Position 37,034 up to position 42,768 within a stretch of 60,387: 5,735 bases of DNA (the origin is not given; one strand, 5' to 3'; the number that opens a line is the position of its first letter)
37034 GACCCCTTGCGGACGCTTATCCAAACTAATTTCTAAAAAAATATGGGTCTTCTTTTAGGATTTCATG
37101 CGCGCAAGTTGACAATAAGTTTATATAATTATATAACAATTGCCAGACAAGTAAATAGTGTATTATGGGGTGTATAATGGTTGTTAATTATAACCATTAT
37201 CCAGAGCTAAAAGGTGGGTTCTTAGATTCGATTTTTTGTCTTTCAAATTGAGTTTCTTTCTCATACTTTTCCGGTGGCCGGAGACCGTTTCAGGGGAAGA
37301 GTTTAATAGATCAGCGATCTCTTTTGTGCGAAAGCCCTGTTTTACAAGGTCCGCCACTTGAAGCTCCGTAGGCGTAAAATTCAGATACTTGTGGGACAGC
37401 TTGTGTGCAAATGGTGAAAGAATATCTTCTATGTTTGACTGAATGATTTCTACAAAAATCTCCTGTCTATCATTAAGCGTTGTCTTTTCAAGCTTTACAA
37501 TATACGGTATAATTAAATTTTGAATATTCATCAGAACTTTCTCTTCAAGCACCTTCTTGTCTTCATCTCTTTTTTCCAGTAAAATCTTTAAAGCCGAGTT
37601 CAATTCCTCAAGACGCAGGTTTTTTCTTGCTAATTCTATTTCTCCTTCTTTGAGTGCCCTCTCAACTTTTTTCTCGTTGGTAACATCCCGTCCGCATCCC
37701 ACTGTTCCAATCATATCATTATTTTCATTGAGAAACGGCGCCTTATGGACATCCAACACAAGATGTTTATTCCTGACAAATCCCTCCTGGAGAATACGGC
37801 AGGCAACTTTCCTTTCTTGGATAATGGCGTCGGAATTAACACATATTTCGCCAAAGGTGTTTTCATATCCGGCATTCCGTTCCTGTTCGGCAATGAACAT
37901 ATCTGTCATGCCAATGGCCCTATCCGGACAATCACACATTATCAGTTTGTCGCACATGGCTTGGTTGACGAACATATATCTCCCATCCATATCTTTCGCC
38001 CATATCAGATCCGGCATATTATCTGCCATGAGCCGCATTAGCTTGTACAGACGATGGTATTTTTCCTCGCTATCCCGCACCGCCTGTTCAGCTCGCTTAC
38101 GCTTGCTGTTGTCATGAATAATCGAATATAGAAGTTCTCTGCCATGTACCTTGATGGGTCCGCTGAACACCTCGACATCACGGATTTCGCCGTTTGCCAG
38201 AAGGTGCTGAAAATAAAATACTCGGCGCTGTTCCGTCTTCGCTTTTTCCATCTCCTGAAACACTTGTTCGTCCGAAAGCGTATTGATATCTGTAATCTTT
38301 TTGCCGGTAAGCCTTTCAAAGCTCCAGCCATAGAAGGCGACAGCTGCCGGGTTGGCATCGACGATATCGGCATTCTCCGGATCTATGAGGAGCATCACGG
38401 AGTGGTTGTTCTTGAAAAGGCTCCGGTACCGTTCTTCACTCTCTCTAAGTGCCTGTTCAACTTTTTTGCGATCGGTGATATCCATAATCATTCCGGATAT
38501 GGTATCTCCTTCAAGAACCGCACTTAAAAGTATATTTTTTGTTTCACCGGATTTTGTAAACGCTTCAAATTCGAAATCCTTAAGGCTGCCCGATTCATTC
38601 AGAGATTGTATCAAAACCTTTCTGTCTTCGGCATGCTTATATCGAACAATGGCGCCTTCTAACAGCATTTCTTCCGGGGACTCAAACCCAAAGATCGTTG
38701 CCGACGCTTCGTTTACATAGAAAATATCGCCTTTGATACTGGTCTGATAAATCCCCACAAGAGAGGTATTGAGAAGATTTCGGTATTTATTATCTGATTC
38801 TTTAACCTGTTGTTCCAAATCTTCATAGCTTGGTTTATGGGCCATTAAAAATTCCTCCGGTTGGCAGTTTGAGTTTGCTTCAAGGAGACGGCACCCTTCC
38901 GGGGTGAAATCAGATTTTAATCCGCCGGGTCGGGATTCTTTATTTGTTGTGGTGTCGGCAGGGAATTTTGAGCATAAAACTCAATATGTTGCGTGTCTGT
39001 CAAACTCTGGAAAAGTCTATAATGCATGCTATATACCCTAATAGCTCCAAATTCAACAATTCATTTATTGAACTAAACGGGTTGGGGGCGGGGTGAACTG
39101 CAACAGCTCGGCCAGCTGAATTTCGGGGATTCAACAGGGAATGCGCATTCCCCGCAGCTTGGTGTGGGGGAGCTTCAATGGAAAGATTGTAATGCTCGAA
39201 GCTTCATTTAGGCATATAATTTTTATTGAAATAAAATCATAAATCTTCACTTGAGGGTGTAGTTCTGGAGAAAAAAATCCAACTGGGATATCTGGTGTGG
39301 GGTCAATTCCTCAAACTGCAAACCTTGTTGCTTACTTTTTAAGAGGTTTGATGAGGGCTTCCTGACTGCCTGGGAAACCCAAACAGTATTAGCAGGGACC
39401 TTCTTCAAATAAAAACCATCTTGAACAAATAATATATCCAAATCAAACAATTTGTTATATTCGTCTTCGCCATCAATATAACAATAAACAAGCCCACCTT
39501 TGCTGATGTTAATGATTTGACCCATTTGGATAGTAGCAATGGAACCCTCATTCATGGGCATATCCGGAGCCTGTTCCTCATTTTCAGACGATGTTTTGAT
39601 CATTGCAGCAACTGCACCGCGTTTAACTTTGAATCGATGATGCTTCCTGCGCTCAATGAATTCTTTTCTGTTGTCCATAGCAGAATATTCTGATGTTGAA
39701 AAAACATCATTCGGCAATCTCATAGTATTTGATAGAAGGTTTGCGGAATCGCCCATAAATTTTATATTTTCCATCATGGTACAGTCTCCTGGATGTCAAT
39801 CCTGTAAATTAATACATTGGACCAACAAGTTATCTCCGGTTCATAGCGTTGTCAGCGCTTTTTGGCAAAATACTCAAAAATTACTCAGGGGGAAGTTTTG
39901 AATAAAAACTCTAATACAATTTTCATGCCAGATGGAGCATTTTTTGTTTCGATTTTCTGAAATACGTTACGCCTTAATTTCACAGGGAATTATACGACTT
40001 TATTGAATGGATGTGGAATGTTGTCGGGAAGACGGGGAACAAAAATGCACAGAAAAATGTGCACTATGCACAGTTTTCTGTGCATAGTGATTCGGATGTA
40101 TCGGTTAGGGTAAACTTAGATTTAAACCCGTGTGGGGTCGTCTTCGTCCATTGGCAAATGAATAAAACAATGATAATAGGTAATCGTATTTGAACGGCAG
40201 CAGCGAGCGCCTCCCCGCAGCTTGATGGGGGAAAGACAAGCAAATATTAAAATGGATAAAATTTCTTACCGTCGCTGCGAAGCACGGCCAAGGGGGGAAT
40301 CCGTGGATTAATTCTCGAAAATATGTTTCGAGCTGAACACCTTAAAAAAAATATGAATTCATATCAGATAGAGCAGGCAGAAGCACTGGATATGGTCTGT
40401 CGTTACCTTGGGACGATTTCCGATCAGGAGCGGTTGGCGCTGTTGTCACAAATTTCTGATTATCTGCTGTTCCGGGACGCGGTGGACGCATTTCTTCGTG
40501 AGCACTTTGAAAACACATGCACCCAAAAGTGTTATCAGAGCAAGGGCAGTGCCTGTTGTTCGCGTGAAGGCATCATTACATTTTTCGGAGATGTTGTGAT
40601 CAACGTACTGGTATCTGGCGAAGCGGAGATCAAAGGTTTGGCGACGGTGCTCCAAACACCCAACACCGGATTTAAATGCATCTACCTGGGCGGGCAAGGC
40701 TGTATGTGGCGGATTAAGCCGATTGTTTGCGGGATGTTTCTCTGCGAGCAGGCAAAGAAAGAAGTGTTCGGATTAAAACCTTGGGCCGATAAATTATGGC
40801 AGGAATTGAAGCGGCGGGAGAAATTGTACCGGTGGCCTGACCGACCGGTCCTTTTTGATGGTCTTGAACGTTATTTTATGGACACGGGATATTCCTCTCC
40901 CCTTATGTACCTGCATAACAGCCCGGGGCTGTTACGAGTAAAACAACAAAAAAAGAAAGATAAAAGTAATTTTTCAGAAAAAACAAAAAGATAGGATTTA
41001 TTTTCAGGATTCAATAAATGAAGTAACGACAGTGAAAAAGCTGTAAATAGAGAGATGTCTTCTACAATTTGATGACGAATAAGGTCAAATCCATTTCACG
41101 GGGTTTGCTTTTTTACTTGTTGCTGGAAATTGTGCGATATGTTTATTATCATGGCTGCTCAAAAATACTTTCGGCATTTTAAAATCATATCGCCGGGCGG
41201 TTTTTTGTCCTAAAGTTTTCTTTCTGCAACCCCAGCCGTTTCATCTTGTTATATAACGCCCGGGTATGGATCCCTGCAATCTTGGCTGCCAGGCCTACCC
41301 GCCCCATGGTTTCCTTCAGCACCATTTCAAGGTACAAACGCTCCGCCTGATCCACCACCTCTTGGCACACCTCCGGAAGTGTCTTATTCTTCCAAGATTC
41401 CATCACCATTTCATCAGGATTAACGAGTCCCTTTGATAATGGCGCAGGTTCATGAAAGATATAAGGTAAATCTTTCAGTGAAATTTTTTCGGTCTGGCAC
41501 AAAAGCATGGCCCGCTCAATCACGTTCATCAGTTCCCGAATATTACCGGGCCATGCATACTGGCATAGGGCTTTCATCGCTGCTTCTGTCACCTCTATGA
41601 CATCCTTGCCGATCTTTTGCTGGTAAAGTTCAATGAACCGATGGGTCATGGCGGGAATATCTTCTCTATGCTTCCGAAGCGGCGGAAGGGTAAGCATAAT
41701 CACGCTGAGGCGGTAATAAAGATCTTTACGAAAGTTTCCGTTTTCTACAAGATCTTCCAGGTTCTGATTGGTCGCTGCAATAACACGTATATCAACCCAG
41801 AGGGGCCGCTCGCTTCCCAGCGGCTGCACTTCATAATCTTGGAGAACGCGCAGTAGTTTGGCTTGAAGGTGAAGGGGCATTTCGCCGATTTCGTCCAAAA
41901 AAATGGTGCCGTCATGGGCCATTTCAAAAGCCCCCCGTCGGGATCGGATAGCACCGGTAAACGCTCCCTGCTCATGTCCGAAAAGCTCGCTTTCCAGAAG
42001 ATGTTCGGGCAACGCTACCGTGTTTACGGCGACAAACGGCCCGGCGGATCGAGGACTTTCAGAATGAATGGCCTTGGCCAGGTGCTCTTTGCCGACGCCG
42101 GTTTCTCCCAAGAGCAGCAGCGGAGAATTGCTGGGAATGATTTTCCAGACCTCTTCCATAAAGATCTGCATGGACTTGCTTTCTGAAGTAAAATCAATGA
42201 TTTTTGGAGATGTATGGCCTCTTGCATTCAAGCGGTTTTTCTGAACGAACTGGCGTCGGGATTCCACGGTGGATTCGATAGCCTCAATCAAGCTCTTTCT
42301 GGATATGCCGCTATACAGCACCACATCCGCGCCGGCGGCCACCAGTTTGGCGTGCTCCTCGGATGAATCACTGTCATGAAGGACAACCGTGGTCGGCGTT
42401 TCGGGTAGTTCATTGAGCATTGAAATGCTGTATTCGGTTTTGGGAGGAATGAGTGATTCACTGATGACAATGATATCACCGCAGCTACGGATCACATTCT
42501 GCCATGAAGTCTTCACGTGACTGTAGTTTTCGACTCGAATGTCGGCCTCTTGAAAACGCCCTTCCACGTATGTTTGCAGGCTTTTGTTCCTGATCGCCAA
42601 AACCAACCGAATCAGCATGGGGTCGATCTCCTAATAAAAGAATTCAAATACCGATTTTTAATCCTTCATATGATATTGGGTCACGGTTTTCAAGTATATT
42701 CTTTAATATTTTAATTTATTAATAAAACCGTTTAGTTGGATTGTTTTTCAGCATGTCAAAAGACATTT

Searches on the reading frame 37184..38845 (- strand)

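Call 90: search_protein_families(library=pfam, proteins=[window:37184-38845:-], max_evalue=0.00001)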
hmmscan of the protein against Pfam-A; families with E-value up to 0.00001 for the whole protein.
window:37184-38845:- (553 aa): 6 families
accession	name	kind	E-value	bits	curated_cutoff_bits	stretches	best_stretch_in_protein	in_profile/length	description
PF00989.32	PAS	-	4.4e-20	72.2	22.6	1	138-232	1-97/113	PAS fold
PF13188.13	PAS_8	-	2.3e-19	69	21.8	1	138-193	1-53/65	PAS domain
PF08448.16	PAS_4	-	1.6e-18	67.3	23.1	2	275-392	2-109/110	PAS fold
PF13426.13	PAS_9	-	2.8e-15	56.9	27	1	151-247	3-102/103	PAS domain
PF00196.25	GerE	-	2.5e-11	43.5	23.5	1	489-537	2-50/57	Bacterial regulatory proteins, luxR family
PF08447.18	PAS_3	-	1.5e-06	28.8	25.6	0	42-106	2-69/89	PAS fold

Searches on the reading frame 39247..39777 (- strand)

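Call 3: search_protein_families(library=pfam, proteins=[window:39247-39777:-], max_evalue=0.01)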
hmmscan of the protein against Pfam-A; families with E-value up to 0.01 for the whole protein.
window:39247-39777:- (176 aa): 1 family
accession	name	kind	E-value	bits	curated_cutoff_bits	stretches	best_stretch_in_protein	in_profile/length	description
PF07238.19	PilZ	-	9.8e-05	23.1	22.5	1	42-170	1-100/102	PilZ domain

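Call 4: search_protein_families(library=ncbifam, proteins=[window:39247-39777:-], max_evalue=0.01)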
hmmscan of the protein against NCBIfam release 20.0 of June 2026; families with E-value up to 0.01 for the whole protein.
window:39247-39777:- (176 aa): 0 families

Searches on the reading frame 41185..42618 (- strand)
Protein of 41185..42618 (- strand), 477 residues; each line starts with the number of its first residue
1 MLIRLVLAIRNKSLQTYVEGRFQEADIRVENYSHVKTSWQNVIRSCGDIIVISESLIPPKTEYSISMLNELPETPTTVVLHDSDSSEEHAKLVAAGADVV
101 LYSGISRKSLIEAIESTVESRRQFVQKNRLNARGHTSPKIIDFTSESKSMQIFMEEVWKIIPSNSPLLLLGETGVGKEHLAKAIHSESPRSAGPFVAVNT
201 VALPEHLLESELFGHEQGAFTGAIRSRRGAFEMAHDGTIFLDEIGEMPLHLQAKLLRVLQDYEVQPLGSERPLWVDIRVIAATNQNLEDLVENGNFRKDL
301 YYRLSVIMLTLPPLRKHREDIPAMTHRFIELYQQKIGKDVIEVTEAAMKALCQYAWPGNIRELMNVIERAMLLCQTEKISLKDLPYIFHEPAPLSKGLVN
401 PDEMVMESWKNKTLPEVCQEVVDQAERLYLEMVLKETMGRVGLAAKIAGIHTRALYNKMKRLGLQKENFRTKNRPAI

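Call 3: search_protein_families(library=pfam, proteins=[window:41185-42618:-], max_evalue=0.01)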
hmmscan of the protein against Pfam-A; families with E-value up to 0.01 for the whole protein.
window:41185-42618:- (477 aa): 9 families
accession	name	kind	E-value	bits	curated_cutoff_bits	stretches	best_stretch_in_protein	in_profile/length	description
PF00158.32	Sigma54_activat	-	3.3e-67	225.8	20.2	1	145-309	3-167/168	Sigma-54 interaction domain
PF25601.1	AAA_lid_14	-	1.5e-24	86.1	27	1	315-391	1-77/87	AAA+ ATPase lid domain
PF14532.12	Sigma54_activ_2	-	4.3e-19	69.6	25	1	146-314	3-138/138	Sigma-54 interaction domain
PF02954.25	HTH_8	-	1.4e-06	28.4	22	1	423-462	3-42/42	Bacterial regulatory protein, Fis family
PF07728.20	AAA_5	-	2e-06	28.3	22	1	166-286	1-124/139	AAA domain (dynein-related subfamily)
PF00004.35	AAA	-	4.1e-06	27.7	21.2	1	167-288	1-112/131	ATPase family associated with various cellular activities (AAA)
PF01695.23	IstB_IS21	-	0.00076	19.5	24.1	1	139-259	65-179/238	IstB-like ATP binding protein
PF01078.27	Mg_chelatase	-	0.00097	19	20.3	0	222-264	93-135/207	Magnesium chelatase, subunit ChlI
PF07724.20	AAA_2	-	0.0026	18.2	27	1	167-292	6-132/166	AAA domain (Cdc48 subfamily)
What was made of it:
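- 41185..42618 (-): Divergent sigma-54 enhancer-binding activator (477 aa) with an atypical N-terminal receiver-like domain. PF00158 226 bits, AAA_lid_14 and HTH_8 (call 3).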

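Call 4: search_protein_families(library=ncbifam, proteins=[window:41185-42618:-], max_evalue=0.01)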
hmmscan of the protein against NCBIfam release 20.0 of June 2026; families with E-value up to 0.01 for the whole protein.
window:41185-42618:- (477 aa): 33 families (the best 25 are shown)
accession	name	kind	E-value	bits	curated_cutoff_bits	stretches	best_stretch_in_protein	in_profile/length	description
NF003451.0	PRK05022.1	equivalog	1.2e-100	337.7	476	1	105-465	159-511/512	nitric oxide reductase transcriptional regulator NorR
TIGR01817.1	nifA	equivalog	7.1e-99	332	528.85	1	113-401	169-453/534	nif-specific transcriptional activator NifA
NF041552.1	TF_PrdR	equivalog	4.7e-97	325.7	795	1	142-461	268-575/577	sigma-54 dependent transcriptional regulator PrdR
TIGR01818.1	ntrC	equivalog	1.1e-94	317.9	558.6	1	12-461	8-462/463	nitrogen regulation protein NR(I)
NF008469.0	PRK11361.1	equivalog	1.4e-93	314.1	714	1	144-465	146-457/461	acetoacetate metabolism transcriptional regulator AtoC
TIGR02915.1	PEP_resp_reg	equivalog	1.5e-91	307.5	502.6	1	70-464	70-444/445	PEP-CTERM-box response regulator transcription factor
NF038308.1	RNA_repair_RtcR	equivalog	1.6e-90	304.4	650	1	109-459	148-510/530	RNA repair transcriptional activator RtcR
NF050807.1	TransRegFlbDCaul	equivalog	7.1e-85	285.5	750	1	146-461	123-437/454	sigma-54-dependent transcriptional regulator FlbD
TIGR02329.1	propionate_PrpR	equivalog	2.5e-81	273.9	499.2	1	98-460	166-525/526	propionate catabolism operon regulatory protein PrpR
NF011953.0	PRK15424.1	equivalog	3.7e-80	270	703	1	97-461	175-533/538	propionate catabolism operon regulatory protein PrpR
NF008176.1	PRK10923.1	equivalog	1.9e-79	267.4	620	1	134-464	131-468/469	nitrogen regulation protein NR(I)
NF049963.1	RespRegFlgRCampy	domain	1.5e-77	261.3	750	1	106-384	101-377/429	fla regulon two-component system response regulator FlgR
NF011695.0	PRK15115.1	equivalog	2.1e-77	260.8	763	1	143-470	137-444/445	two-component system response regulator GlrR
NF011958.0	PRK15429.1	equivalog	8.7e-77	259.3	830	1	144-468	382-690/692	formate hydrogenlyase transcriptional activator FlhA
NF007689.0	PRK10365.1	equivalog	1.9e-76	257.6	760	1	141-389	139-387/441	sigma-54-dependent response regulator transcription factor ZraR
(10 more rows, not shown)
